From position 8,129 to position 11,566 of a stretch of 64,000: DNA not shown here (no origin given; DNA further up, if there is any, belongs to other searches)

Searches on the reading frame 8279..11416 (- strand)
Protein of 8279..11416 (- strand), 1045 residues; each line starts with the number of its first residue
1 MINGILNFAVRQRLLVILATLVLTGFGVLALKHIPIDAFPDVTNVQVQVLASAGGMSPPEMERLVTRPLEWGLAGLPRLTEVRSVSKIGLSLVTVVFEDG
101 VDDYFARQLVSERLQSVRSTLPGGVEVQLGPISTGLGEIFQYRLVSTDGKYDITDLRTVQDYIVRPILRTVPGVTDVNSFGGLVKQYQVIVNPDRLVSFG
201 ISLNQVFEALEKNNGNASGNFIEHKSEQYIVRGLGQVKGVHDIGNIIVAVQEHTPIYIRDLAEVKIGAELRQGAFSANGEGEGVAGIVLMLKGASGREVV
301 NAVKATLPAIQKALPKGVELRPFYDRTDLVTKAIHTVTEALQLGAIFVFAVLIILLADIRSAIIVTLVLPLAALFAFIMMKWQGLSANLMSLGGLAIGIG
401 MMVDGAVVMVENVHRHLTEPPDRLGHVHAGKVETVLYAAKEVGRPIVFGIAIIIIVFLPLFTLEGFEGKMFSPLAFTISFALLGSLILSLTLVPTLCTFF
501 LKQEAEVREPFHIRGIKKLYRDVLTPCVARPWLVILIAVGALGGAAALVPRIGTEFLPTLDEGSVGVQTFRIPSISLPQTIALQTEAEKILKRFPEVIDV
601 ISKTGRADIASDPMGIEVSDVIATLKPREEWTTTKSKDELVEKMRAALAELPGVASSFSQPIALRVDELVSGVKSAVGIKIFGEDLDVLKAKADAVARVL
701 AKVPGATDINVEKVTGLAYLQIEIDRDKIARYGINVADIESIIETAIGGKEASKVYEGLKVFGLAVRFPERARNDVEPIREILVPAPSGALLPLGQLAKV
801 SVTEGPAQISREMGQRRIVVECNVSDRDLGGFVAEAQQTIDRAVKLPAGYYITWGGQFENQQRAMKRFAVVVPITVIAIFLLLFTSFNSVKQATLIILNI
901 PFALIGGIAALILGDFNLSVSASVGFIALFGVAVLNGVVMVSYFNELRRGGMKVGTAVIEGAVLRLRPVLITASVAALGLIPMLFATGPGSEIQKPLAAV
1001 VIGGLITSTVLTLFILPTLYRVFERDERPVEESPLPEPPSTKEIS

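Call 58: search_protein_families(library=pfam, proteins=[window:8279-11416:-], max_evalue=0.0001)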
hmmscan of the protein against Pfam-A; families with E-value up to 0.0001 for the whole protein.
window:8279-11416:- (1045 aa): 1 family
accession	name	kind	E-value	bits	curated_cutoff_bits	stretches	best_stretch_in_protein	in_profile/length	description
PF00873.25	ACR_tran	-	0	1021.1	28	1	5-1023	1-1020/1021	AcrB/AcrD/AcrF family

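Call 94: search_protein_families(library=ncbifam, proteins=[L105:5572-6060:+], max_evalue=0.001)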
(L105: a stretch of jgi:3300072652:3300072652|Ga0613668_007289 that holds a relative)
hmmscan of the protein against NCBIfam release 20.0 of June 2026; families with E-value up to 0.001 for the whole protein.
L105:5572-6060:+ (163 aa): 0 families
